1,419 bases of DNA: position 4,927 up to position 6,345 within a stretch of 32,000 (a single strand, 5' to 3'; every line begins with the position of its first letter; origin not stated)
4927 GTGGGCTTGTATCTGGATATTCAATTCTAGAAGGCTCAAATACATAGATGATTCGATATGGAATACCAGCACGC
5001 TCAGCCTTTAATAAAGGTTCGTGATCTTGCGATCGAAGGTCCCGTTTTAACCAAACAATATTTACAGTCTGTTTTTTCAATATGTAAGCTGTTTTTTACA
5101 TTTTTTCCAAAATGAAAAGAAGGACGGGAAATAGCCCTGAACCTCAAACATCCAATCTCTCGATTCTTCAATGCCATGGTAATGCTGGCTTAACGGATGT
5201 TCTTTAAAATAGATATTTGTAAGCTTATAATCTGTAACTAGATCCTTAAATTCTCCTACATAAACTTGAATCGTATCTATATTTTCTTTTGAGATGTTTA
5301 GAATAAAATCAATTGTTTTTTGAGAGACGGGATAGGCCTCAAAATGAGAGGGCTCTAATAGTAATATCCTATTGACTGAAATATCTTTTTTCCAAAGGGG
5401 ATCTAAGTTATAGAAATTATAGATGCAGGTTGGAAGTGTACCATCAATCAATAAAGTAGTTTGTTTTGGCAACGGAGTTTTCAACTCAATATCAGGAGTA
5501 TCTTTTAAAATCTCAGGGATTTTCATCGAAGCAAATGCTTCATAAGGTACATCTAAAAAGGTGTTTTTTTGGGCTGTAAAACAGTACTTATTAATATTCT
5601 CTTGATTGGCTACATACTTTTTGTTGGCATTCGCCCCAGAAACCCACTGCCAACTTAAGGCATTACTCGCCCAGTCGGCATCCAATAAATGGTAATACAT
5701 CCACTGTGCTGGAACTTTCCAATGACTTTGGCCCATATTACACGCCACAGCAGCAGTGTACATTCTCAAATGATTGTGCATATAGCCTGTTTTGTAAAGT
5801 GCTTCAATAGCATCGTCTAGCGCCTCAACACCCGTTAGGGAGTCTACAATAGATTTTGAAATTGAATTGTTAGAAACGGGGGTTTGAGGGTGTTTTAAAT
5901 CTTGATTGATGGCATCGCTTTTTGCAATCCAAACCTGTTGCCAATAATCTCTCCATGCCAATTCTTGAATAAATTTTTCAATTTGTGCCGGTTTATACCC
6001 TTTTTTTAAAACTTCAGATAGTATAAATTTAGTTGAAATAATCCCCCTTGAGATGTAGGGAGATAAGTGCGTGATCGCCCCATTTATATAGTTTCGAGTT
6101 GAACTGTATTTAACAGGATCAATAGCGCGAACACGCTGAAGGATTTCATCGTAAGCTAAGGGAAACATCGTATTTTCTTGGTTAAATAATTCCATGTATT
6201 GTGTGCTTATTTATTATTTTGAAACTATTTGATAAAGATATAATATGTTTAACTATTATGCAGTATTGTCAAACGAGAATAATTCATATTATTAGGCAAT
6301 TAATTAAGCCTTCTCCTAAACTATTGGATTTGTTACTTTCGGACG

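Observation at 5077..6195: Apparent circular permutation of a photolyase/cryptochrome fold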

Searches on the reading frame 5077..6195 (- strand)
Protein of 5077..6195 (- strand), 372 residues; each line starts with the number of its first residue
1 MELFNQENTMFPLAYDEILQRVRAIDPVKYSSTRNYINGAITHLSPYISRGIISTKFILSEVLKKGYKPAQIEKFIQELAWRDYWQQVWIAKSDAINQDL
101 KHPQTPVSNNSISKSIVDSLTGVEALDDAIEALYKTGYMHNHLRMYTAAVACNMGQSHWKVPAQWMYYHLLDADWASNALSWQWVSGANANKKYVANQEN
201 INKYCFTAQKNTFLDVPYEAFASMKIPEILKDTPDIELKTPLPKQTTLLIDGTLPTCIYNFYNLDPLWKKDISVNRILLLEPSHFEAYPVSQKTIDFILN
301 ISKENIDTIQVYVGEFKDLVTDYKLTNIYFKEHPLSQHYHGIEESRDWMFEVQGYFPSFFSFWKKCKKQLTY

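Call 3: search_protein_families(library=pfam, proteins=[window:5077-6195:-], max_evalue=1)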
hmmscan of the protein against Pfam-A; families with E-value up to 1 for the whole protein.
window:5077-6195:- (372 aa): 3 families
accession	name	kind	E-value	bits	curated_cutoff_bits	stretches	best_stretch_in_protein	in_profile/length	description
PF03441.19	FAD_binding_7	-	1.3e-21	77.4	27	1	75-195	1-126/203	FAD binding domain of DNA photolyase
PF20620.4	DUF6805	-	0.076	13.8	27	1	151-225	30-107/133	Family of unknown function (DUF6805)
PF15157.13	IQCJ-SCHIP1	-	0.13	12.9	28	1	71-116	44-88/99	Fusion protein IQCJ-SCHIP1 with IQ-like motif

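Call 4: search_protein_families(library=ncbifam, proteins=[window:5077-6195:-], max_evalue=1)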
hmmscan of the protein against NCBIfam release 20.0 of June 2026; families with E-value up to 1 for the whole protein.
window:5077-6195:- (372 aa): 5 families
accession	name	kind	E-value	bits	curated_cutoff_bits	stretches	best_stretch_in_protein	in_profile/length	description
TIGR02765.1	crypto_DASH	subfamily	7.4e-17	61.3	317.05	1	27-206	229-415/431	DASH family cryptochrome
NF007955.0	PRK10674.1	equivalog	4.3e-15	55.6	506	1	7-188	197-389/472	deoxyribodipyrimidine photo-lyase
TIGR03556.1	photolyase_8HDF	exception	1.1e-12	47.6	884.6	1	29-190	225-396/471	deoxyribodipyrimidine photo-lyase, 8-HDF type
TIGR02766.1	crypt_chrom_pln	subfamily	9.6e-11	41.1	603.85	1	26-195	222-404/480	cryptochrome photoreceptor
TIGR00591.1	phr2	superfamily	0.00025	20.5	550.05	1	30-148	243-374/453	deoxyribodipyrimidine photo-lyase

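Call 5: find_homologous_proteins(query=window:5077-6195:-, max_evalue=0.001)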
Query window:5077-6195:- (372 aa): 7023 proteins with E <= 0.001 among 8000 candidates; the best 120 are listed.
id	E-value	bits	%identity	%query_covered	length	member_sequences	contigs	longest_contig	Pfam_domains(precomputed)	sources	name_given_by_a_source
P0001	7.4e-225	764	87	100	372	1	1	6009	PF03441.20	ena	-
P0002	1.8e-224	763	87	100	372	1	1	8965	PF03441.20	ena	-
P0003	1.9e-224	763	87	100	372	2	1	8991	PF03441.20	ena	-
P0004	1.3e-221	753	86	100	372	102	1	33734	PF03441.20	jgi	-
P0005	3.5e-221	752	85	100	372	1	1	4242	PF03441.20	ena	-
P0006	2.2e-219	746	85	100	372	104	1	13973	PF03441.20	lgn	-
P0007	1.5e-217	740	84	100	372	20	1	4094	PF03441.20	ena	-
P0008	2.6e-217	739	84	100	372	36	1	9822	PF03441.20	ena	-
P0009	3.1e-217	739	84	100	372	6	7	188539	PF03441.20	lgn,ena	-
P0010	5.1e-217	738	83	100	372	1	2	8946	PF03441.20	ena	-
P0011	6.5e-217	738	83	100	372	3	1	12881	PF03441.20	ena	-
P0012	8.0e-217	738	83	100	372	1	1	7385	PF03441.20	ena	-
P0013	9.1e-217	738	84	100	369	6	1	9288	PF03441.20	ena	-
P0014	2.9e-216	736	84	100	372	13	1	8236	PF03441.20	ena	-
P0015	2.0e-215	733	83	100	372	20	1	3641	PF03441.20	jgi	jgi:deoxyribodipyrimidine photo-lyase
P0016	1.3e-214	730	82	100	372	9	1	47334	PF03441.20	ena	-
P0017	1.3e-209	714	79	100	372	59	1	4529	PF03441.20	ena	-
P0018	5.2e-208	709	79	100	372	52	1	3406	PF03441.20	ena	-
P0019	7.2e-207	705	78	100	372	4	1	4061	PF03441.20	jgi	jgi:deoxyribodipyrimidine photo-lyase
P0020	2.7e-206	703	77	100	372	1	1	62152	PF03441.20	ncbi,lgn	-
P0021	8.0e-206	702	77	100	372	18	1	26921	PF03441.20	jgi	-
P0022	2.6e-205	700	79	99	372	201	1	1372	PF03441.20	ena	-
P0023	4.6e-205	699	78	100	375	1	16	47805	PF03441.20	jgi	jgi:deoxyribodipyrimidine photo-lyase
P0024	5.4e-205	699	78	100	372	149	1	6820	PF03441.20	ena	-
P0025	1.7e-204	697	77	100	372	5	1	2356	PF03441.20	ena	-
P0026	2.2e-204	697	78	100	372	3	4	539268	PF03441.20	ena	-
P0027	3.1e-204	696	77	100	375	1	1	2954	PF03441.20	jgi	jgi:deoxyribodipyrimidine photo-lyase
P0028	3.9e-204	696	77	100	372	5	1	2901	PF03441.20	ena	-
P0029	4.6e-204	696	77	100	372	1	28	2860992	PF03441.20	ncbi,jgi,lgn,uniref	ncbi:MAG: deoxyribodipyrimidine photo-lyase [Flavobacteriaceae bacterium]|jgi:deoxyribodipyrimidine 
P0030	8.3e-204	695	77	100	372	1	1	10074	PF03441.20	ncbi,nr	ncbi:MAG: deoxyribodipyrimidine photolyase [Flavobacterium sp.]|nr:deoxyribodipyrimidine photolyase 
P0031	5.3e-203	692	77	100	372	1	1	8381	PF03441.20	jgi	-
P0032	7.3e-203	692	77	100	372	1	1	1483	PF03441.20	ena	-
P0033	1.6e-202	691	75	100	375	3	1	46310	PF03441.20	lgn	-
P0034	1.7e-202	691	77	100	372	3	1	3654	PF03441.20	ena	-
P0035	3.6e-202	690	77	100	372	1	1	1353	PF03441.20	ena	-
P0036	1.0e-201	688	78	100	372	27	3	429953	PF03441.20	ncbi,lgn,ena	-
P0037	1.7e-201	687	76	99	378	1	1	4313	PF03441.20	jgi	-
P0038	3.2e-201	686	76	100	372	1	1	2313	PF03441.20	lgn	-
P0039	3.7e-201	686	76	100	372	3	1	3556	PF03441.20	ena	-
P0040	4.6e-201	686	76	100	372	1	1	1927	PF03441.20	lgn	-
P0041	5.1e-201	686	77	100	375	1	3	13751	PF03441.20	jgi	jgi:deoxyribodipyrimidine photo-lyase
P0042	1.0e-200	685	76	100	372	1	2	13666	PF03441.20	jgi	-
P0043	1.1e-200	685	76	99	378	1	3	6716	PF03441.20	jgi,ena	-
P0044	1.7e-200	684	76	100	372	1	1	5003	PF03441.20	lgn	-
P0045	1.8e-200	684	77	100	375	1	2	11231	PF03441.20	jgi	jgi:deoxyribodipyrimidine photo-lyase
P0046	1.8e-200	684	76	100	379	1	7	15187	PF03441.20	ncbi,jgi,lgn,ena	jgi:deoxyribodipyrimidine photo-lyase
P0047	2.4e-200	684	76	100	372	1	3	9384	PF03441.20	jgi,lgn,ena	-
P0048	2.4e-200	683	77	100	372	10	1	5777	PF03441.20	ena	-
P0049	3.3e-200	683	77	100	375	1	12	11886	PF03441.20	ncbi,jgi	ncbi:MAG: deoxyribodipyrimidine photo-lyase [Flavobacteriaceae bacterium]|jgi:deoxyribodipyrimidine 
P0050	6.9e-200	682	76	100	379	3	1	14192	PF03441.20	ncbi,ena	-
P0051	7.3e-200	682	76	100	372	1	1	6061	PF03441.20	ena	-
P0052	9.6e-200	682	77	100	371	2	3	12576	PF03441.20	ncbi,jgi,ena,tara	tara:strand:+ start:2787 stop:3902 length:1116 start_codon:yes stop_codon:yes gene_type:complete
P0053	1.8e-199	681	76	100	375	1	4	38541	PF03441.20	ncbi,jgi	ncbi:MAG: deoxyribodipyrimidine photo-lyase [Ulvibacter sp.]|jgi:deoxyribodipyrimidine photo-lyase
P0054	2.0e-199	680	75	100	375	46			PF03441.20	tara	tara:strand:- start:3806 stop:4933 length:1128 start_codon:yes stop_codon:yes gene_type:complete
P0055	2.1e-199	680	74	100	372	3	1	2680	PF03441.20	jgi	-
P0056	4.9e-199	679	75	100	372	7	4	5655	PF03441.20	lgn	-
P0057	5.4e-199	679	74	100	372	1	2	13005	PF03441.20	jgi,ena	-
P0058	5.4e-199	679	74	100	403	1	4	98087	PF03441.20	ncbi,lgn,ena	-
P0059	5.6e-199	679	75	100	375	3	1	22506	PF03441.20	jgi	jgi:deoxyribodipyrimidine photo-lyase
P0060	8.4e-199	678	75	100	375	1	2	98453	PF03441.20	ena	-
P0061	9.5e-199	678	76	100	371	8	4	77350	PF03441.20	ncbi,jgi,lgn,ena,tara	ncbi:MAG: FAD-binding domain-containing protein [Flavobacteriales bacterium]|tara:strand:+ start:387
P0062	1.1e-198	678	75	100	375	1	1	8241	PF03441.20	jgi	-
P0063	1.3e-198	678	76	100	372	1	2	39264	PF03441.20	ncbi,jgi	ncbi:MAG: deoxyribodipyrimidine photo-lyase [Patiriisocius sp.]|jgi:deoxyribodipyrimidine photo-lyas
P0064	1.5e-198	678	74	100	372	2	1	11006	PF03441.20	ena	-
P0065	1.6e-198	678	75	100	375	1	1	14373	PF03441.20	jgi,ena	-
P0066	2.2e-198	677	76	100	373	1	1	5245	PF03441.20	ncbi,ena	-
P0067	4.3e-198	676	75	100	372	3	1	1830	PF03441.20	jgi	-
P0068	4.5e-198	676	76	100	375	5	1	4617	PF03441.20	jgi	jgi:deoxyribodipyrimidine photo-lyase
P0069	5.2e-198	676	75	100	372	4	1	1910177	PF03441.20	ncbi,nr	nr:FAD-binding domain-containing protein [uncultured Allomuricauda sp.]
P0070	9.3e-198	675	74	99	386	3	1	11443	PF03441.20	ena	-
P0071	1.3e-197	674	73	100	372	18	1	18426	PF03441.20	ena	-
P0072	2.9e-197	673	76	100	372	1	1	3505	PF03441.20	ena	-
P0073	3.4e-197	673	76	100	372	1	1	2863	PF03441.20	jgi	jgi:deoxyribodipyrimidine photo-lyase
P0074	4.5e-197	673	75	100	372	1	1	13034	PF03441.20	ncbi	-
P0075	6.1e-197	672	74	100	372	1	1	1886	PF03441.20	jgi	-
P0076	3.7e-196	670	73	100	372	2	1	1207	PF03441.20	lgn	-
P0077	4.9e-196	669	74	100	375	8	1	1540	PF03441.20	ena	-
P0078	5.2e-196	669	75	100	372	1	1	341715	PF03441.20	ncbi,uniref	ncbi:FAD-binding domain-containing protein [Maribacter sp. 2308TA10-17]|uniref:FAD-binding domain-co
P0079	8.5e-196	669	75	100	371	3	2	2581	PF03441.20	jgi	jgi:deoxyribodipyrimidine photo-lyase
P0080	9.2e-196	668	73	100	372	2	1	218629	PF03441.20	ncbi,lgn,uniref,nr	ncbi:deoxyribodipyrimidine photolyase [Bizionia gelidisalsuginis]|uniref:Deoxyribodipyrimidine photo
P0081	1.6e-195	668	74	100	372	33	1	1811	PF03441.20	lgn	-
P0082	1.7e-195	668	74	100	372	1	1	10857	PF03441.20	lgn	-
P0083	1.7e-195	668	73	100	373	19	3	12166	PF03441.20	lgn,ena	-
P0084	1.8e-195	667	74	100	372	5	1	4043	PF03441.20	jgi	jgi:deoxyribodipyrimidine photo-lyase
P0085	3.5e-195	667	74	100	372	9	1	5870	PF03441.20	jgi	jgi:deoxyribodipyrimidine photo-lyase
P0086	1.0e-194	665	72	100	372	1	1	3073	PF03441.20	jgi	-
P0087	1.4e-194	665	72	100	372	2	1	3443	PF03441.20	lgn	-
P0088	1.4e-194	665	74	100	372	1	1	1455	PF03441.20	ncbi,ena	-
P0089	1.7e-194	664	73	99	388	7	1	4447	PF03441.20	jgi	jgi:deoxyribodipyrimidine photo-lyase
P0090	2.3e-194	664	75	100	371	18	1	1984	PF03441.20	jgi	jgi:deoxyribodipyrimidine photo-lyase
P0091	3.6e-194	663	72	100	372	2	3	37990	PF03441.20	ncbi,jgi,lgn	ncbi:MAG: deoxyribodipyrimidine photo-lyase [Salibacteraceae bacterium]|jgi:deoxyribodipyrimidine ph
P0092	3.8e-194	663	74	100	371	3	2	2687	PF03441.20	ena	-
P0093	4.7e-194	663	75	98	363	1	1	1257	PF03441.20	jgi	-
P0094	5.0e-193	659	74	100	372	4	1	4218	PF03441.20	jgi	jgi:deoxyribodipyrimidine photo-lyase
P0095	5.0e-193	659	73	100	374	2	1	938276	PF03441.20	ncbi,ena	-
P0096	9.5e-193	658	73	100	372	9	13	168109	PF03441.20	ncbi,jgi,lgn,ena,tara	tara:strand:- start:1431 stop:2549 length:1119 start_codon:yes stop_codon:yes gene_type:complete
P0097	1.0e-192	658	72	100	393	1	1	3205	PF03441.20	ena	-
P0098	1.7e-192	658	73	99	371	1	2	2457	PF03441.20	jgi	-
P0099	2.0e-192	657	73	100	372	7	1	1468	PF03441.20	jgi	jgi:deoxyribodipyrimidine photo-lyase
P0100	3.3e-192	657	73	100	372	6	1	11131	PF03441.20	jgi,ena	jgi:deoxyribodipyrimidine photo-lyase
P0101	5.8e-192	656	73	100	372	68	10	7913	PF03441.20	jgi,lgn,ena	jgi:deoxyribodipyrimidine photo-lyase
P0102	8.4e-192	655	71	100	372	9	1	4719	PF03441.20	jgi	jgi:deoxyribodipyrimidine photo-lyase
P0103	1.5e-191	655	73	100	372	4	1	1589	PF03441.20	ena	-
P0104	1.7e-191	654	71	100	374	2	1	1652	PF03441.20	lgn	-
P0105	4.4e-191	653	74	100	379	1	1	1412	PF03441.20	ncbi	-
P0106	4.6e-191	653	72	100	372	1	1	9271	PF03441.20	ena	-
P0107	7.5e-191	652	72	100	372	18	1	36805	PF03441.20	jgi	-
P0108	8.6e-191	652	71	100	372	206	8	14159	PF03441.20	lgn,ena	-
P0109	1.1e-190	652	72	100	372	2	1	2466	PF03441.20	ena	-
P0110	1.1e-190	652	73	100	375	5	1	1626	PF03441.20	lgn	-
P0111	1.3e-190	652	73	100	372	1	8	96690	PF03441.20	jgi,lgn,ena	-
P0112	1.6e-190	651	73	100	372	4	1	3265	PF03441.20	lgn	-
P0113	1.7e-190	651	73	100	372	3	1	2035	PF03441.20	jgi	-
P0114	2.4e-190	651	72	100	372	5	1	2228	PF03441.20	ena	-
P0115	5.4e-190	649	75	98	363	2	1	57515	PF03441.20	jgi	-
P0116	1.0e-189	649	71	100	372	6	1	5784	PF03441.20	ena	-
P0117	1.1e-189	648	72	100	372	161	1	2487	PF03441.20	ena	-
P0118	1.4e-189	648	74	99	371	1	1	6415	PF03441.20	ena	-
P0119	1.5e-189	648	71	100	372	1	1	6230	PF03441.20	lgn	-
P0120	2.8e-189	647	72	100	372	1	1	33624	PF03441.20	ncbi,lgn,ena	-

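Call 6: search_solved_structures(query=window:5077-6195:-, max_evalue=1, show_alignments=2)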
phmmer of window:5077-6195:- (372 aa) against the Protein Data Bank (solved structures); distinct sequences matched with E-value up to 1: 52.
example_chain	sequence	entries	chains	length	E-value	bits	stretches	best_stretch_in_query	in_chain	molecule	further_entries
1iqr_A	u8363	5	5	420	3.3e-12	49.5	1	29-190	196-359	photolyase | DEOXYRIBODIPYRIMIDINE PHOTO-LYASE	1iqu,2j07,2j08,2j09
4u63_A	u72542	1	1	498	1.7e-11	47.1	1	40-191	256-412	DNA photolyase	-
1owl_A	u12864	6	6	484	6.2e-10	42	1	71-193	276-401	Deoxyribodipyrimidine photolyase | PHOTOLYASE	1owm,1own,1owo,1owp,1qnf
1tez_A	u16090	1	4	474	6.2e-10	42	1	71-193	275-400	Deoxyribodipyrimidine photo-lyase type I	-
2vtb_B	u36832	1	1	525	1.4e-09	40.8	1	30-191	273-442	CRYPTOCHROME DASH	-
2j4d_A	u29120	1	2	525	2.8e-09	39.8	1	30-189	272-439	CRYPTOCHROME DASH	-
2ijg_X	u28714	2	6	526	2.8e-09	39.8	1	30-189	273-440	Cryptochrome DASH, chloroplast/mitochondrial | CRYPTOCHROME DASH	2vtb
1np7_A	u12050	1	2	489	1e-08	37.9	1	30-189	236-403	DNA photolyase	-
3cvx_A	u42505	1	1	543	2.9e-08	36.5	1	32-188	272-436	RE11660p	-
6kii_A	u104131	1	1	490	2.9e-08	36.5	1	29-189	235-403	Deoxyribopyrimidine photolyase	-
3cvw_A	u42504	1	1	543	3.4e-08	36.3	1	32-188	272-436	RE11660p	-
8c1u_A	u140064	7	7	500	5.6e-08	35.5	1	31-188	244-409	Cryptochrome-1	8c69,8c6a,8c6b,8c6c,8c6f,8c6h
7azt_A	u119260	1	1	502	5.7e-08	35.5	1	31-188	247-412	RE11660p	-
7ayv_A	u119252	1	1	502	5.7e-08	35.5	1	31-188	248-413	RE11660p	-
2wb2_A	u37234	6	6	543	6.7e-08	35.3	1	32-188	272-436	PHOTOLYASE | RE11660P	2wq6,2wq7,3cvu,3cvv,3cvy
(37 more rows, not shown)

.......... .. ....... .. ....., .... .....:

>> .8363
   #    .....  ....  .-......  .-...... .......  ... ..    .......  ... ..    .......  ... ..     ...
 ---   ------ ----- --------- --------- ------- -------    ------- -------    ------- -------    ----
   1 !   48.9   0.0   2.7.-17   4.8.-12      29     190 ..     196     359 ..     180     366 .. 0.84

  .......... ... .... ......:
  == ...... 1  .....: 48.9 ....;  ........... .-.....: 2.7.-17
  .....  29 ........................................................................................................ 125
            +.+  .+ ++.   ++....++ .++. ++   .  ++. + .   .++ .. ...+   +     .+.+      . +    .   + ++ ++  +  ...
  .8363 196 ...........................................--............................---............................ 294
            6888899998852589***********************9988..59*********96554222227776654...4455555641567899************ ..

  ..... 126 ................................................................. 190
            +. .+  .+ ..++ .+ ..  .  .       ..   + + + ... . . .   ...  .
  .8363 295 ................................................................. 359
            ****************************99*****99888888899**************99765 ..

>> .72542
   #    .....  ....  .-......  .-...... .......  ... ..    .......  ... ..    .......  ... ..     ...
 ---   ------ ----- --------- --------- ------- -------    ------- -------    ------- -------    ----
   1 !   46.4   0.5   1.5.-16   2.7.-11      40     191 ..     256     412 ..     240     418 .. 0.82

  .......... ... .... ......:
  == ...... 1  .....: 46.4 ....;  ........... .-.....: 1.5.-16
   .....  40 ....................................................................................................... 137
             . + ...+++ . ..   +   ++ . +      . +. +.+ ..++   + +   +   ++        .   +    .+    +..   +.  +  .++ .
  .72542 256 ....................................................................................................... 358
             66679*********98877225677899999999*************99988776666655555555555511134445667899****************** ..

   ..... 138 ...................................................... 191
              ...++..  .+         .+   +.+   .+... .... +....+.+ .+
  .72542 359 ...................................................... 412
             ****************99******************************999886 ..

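Call 31: predict_structure(alignment_id=A1)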
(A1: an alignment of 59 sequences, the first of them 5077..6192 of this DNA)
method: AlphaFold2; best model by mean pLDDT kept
length: 371 residues; sequences in the alignment: 59
mean_pLDDT: 74.8   pTM: 0.77
mean pLDDT of the five models: 74.8, 69.2, 68.5, 66.7, 65.5
residues with pLDDT >= 90: 96; 70-90: 131; 50-70: 102; < 50: 42
segments of 3 or more residues with pLDDT < 50: 1-6, 34-41, 104-107, 172-193
pLDDT, mean of each block of 10 residues (from residue 1): 47 84 78 43 73 91 90 85 79 61 50 69 66 58 64 57 61 46 36 59 71 69 71 74 93 95 92 96 86 87 95 97 95 91 91 77 88 75
secondary structure, 60 per line:
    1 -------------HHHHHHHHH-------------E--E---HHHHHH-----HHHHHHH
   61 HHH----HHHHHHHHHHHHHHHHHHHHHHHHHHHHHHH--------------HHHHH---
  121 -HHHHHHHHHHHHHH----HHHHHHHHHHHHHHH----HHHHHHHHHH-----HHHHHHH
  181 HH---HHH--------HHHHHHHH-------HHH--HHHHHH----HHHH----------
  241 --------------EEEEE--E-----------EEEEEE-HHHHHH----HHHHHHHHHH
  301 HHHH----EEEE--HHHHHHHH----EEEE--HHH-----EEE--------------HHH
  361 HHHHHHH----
elements in order: H14-22 H43-48 H54-63 H68-98 H113-117 H122-135 H140-154 H159-168 H174-182 H197-204 H217-222 H227-230 E255-259 E274-279 H281-286 H291-304 E309-312 H315-322 E327-330 E341-343 H358-367

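Call 36: search_protein_representatives(protein=window:5077-6192:-)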
Query: 371 residues. Proteins with E-value up to 0.001 (for the whole library): 4019; up to 1e-10: 1358; up to 1e-30: 199. The best 150 are listed.
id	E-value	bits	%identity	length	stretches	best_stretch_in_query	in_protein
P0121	1.2e-132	459.0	56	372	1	9-369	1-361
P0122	5.0e-123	427.4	51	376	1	10-366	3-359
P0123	4.9e-121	420.8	53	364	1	13-369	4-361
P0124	1.5e-107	376.5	52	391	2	9-236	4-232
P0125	4.0e-106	371.7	44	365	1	13-369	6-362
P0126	3.9e-102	358.6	47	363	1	10-367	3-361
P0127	3.0e-101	355.7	47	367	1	10-369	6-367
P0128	4.3e-100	351.9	54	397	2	12-221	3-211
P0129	4.0e-99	348.7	49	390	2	8-243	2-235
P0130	1.5e-96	340.2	46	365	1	16-369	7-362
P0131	9.6e-96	337.6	44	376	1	9-368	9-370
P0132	1.1e-94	334.1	45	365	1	9-369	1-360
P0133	3.2e-94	332.6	45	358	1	14-371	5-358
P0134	6.6e-94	331.5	45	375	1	11-370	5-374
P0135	9.4e-94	331.0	47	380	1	10-367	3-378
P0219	1.6e-43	165.8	38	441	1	11-217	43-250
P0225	8.4e-42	160.1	40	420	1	19-224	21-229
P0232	5.3e-41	157.4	42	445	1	15-204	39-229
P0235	1.1e-40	156.5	38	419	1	18-222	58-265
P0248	7.9e-39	150.3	35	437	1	16-224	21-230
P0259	6.4e-38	147.3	39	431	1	21-202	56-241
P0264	1.6e-36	142.7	39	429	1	21-203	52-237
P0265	1.9e-36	142.4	37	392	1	9-220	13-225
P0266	2.6e-36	142.0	36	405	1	23-223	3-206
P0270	1.4e-35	139.6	39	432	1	17-216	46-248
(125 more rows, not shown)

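Call 39: search_protein_families(library=pfam, alignment_id=A3, max_evalue=1)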
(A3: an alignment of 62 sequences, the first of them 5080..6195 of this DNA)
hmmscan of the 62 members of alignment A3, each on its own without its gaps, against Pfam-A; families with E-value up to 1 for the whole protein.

A. member 1, window:5080-6195:- (372 aa): 3 families
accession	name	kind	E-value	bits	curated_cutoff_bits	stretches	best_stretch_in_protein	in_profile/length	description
PF03441.19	FAD_binding_7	-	1.3e-21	77.4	27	1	75-195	1-126/203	FAD binding domain of DNA photolyase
PF20620.4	DUF6805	-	0.076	13.8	27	1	151-225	30-107/133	Family of unknown function (DUF6805)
PF15157.13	IQCJ-SCHIP1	-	0.13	12.9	28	1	71-116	44-88/99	Fusion protein IQCJ-SCHIP1 with IQ-like motif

B. families by the number of members that match (of 62 scanned): 26 families (the first 25 are shown)
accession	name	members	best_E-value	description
PF03441.19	FAD_binding_7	62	3.9e-29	FAD binding domain of DNA photolyase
PF20620.4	DUF6805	6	0.0021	Family of unknown function (DUF6805)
PF24731.1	DUF7683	1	0.0019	Domain of unknown function (DUF7683)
PF03337.18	Pox_F12L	1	0.0082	Poxvirus F12L protein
PF24901.1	HTH_MCM7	1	0.018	DNA replication licensing factor MCM7, winged helix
PF10397.14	ADSL_C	1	0.044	Adenylosuccinate lyase C-terminus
PF06834.16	TraU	1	0.051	TraU protein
PF23076.1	PH_FT_C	1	0.055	PH domain found in tandem in fungal proteins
PF21875.2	CAPN13-like_C_EFh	1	0.058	Calpain-13-like, C-terminal EF-hand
PF20627.2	TBX2-3_RD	1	0.059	T-box transcription factor 2/3, repressor domain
PF17882.6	SBD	1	0.06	OAA-family lectin sugar binding domain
PF10577.15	FAM171A1-2-B_N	1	0.06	FAM171A1/A2/B, N-terminal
PF16266.10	DUF4919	1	0.065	Domain of unknown function (DUF4919)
PF21918.1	cas_Cpf1_2nd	1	0.068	CRISPR-associated endonuclease Cpf1 REC2 domain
PF18719.7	ArlS_N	1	0.087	ArlS sensor domain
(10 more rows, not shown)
